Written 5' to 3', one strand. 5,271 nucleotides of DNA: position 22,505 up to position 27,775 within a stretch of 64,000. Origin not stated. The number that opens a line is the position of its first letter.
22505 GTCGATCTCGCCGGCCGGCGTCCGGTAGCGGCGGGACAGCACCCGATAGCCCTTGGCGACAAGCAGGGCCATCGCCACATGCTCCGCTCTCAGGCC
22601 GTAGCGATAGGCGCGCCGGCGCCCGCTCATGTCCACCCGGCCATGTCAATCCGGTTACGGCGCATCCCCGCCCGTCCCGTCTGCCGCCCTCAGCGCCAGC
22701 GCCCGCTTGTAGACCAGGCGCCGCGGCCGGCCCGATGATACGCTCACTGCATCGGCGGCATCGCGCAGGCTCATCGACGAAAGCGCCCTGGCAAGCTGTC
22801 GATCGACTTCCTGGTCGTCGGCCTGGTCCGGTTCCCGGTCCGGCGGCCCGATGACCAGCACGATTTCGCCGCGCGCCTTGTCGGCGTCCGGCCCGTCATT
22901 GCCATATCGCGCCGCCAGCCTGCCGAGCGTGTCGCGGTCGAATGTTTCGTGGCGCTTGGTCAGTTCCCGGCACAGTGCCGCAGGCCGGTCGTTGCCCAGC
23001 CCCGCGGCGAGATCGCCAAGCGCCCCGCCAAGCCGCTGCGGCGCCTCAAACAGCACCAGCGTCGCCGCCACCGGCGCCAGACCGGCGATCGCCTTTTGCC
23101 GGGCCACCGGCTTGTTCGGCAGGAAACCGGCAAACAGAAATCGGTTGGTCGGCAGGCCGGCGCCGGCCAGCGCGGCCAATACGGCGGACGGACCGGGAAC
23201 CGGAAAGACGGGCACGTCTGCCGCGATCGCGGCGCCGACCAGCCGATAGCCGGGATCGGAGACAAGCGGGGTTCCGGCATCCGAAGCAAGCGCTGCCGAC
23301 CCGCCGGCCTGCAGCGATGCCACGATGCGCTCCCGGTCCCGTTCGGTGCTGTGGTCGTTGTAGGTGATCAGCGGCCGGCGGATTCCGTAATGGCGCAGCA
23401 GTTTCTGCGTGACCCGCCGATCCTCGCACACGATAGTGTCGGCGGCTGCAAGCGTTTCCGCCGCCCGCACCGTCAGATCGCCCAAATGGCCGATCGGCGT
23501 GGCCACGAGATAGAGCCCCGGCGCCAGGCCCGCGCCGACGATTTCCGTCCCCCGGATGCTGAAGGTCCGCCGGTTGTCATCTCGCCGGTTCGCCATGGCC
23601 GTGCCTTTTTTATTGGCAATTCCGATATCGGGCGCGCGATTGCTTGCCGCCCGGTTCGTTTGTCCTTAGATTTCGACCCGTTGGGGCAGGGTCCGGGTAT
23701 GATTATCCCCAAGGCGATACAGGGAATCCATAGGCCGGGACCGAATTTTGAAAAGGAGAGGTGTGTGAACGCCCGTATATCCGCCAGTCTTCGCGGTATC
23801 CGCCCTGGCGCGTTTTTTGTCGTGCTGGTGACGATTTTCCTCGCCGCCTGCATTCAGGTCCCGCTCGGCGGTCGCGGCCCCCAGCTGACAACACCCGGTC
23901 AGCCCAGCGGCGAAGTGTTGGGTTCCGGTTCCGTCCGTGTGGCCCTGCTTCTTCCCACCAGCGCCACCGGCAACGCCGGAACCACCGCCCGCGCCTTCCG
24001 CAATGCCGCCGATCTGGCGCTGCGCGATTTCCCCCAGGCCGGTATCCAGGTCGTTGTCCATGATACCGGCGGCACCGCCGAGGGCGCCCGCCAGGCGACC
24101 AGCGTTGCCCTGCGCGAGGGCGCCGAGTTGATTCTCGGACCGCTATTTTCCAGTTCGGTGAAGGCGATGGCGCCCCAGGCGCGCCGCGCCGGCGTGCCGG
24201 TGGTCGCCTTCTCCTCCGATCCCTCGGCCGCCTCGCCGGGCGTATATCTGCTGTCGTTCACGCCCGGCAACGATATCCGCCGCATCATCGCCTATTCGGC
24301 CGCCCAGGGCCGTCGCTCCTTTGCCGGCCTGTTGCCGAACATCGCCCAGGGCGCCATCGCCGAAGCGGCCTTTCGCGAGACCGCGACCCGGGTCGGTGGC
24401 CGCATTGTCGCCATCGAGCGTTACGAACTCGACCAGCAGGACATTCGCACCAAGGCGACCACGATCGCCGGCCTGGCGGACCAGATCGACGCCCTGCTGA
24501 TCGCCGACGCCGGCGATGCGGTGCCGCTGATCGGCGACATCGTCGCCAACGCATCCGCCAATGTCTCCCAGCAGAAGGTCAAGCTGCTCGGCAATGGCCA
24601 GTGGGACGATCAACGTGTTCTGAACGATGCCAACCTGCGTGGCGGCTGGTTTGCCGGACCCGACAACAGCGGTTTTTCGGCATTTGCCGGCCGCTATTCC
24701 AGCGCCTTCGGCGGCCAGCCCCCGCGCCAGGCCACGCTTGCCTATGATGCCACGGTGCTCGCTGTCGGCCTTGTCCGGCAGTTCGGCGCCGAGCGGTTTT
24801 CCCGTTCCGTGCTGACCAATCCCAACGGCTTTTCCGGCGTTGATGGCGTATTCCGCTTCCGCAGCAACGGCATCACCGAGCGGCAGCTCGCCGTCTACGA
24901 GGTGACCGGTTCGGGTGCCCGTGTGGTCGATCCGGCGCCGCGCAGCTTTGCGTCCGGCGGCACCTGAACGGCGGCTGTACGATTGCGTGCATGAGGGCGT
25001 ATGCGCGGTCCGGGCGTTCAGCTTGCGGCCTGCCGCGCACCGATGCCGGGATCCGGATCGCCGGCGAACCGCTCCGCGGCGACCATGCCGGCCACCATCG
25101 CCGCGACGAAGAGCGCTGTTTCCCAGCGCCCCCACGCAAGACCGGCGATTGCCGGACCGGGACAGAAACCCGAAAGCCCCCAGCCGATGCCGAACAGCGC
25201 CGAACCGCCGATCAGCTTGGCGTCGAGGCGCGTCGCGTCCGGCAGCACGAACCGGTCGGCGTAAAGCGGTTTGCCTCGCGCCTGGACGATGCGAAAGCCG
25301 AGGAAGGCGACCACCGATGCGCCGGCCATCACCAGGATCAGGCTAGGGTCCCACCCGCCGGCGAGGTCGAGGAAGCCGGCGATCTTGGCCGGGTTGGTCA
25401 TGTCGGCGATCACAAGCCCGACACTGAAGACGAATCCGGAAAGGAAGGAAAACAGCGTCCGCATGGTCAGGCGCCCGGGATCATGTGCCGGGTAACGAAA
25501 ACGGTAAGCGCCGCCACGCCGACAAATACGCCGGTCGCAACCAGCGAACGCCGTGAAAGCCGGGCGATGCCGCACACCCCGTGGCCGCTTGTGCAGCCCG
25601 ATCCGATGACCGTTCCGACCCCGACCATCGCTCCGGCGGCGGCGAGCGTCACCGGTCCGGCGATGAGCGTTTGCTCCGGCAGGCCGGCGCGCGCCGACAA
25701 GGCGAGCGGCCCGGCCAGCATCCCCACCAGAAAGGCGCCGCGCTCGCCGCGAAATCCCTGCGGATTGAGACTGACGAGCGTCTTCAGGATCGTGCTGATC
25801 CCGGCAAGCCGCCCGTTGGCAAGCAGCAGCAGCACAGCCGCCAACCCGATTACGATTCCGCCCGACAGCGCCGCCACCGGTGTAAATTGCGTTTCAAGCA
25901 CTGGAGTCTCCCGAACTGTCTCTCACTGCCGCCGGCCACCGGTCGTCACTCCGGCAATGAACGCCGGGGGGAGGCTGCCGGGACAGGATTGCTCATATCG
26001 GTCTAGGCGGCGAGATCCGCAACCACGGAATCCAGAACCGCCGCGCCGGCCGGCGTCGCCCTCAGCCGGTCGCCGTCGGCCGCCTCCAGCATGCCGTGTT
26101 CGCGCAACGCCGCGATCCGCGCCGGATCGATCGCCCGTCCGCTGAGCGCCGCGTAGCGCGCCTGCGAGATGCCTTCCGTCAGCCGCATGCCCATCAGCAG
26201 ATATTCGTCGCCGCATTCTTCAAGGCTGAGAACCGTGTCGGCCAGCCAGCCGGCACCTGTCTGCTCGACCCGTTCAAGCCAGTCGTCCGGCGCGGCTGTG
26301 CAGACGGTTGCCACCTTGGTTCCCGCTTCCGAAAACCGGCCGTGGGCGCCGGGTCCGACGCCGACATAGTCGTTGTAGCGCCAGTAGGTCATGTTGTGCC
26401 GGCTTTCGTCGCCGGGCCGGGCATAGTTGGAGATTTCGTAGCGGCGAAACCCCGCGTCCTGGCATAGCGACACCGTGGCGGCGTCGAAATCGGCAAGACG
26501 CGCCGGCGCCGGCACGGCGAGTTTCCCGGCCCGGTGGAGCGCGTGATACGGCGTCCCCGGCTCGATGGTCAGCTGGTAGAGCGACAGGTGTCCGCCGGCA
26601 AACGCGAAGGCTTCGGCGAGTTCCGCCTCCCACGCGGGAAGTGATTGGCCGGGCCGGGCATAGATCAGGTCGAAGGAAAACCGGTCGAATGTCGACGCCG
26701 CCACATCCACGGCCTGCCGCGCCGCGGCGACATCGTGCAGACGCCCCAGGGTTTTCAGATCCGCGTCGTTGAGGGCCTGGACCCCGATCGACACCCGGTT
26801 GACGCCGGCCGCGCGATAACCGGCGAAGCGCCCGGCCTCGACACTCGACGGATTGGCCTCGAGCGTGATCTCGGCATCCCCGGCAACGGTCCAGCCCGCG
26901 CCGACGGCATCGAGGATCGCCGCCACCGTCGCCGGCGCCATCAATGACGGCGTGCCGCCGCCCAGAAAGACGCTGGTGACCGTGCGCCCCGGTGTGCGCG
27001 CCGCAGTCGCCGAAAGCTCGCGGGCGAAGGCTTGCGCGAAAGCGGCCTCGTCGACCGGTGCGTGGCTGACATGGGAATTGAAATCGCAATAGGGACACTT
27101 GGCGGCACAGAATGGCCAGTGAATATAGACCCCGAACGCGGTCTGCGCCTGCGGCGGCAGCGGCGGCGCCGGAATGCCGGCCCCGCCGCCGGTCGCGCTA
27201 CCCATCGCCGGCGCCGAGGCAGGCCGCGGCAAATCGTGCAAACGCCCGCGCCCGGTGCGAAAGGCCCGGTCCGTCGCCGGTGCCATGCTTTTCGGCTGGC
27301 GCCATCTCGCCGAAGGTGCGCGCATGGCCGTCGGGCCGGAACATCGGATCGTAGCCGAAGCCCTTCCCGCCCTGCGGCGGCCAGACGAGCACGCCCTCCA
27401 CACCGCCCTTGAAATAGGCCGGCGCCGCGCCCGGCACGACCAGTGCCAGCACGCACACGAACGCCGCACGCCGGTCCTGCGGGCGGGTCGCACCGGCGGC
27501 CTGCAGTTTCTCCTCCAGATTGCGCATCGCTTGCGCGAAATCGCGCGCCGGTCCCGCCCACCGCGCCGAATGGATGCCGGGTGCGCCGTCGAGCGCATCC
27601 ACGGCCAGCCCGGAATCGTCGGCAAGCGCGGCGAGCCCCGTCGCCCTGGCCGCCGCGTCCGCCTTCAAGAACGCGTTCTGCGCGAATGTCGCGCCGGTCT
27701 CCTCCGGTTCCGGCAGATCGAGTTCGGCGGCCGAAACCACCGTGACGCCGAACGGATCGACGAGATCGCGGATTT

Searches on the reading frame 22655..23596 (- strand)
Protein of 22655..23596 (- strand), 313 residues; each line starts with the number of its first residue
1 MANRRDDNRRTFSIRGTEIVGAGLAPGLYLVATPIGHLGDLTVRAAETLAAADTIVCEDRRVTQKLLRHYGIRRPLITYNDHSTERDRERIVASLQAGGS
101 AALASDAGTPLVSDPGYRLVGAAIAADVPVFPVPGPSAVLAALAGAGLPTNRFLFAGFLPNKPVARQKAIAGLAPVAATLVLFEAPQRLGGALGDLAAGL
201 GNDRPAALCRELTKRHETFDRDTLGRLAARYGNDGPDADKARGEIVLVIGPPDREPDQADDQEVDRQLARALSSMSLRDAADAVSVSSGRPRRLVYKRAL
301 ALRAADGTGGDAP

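Call 8: search_protein_families(library=pfam, proteins=[window:22655-23596:-], max_evalue=0.001)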
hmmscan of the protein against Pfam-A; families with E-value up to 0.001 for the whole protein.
window:22655-23596:- (313 aa): 2 families
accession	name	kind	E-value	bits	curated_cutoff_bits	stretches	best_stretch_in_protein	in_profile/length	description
PF00590.25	TP_methylase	-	1e-31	111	27.8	1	28-227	2-211/212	Tetrapyrrole (Corrin/Porphyrin) Methylases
PF23016.2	RsmI_C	-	4.7e-11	42.8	27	1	259-303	2-46/46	RsmI C-terminal HTH domain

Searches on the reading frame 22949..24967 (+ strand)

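Call 8: search_protein_families(library=pfam, proteins=[window:22949-24967:+], max_evalue=0.001)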
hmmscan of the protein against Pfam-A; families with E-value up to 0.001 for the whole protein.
window:22949-24967:+ (672 aa): 4 families
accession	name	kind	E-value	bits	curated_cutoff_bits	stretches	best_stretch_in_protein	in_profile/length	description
PF13458.12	Peripla_BP_6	-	5.1e-33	115.6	31.7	1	329-655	2-341/343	Periplasmic binding protein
PF04348.19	LppC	-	8.1e-10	38.4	28.8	1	330-511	220-401/563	LppC putative lipoprotein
PF13407.12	Peripla_BP_4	-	0.0001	22.4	35.1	1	349-438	15-102/258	Periplasmic binding protein domain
PF01094.35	ANF_receptor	-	0.00079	19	25.4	0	362-426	21-85/353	Receptor family ligand binding region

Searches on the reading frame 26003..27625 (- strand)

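Call 8: search_protein_families(library=pfam, proteins=[window:26003-27625:-], max_evalue=0.001)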
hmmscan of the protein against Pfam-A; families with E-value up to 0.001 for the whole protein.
window:26003-27625:- (540 aa): 2 families
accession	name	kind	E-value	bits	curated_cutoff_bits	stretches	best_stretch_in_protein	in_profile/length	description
PF04055.27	Radical_SAM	-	1e-15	58.7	29.5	1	167-329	1-156/166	Radical SAM superfamily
PF06969.22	HemN_C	-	1.1e-06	29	24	1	466-528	1-65/67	HemN C-terminal domain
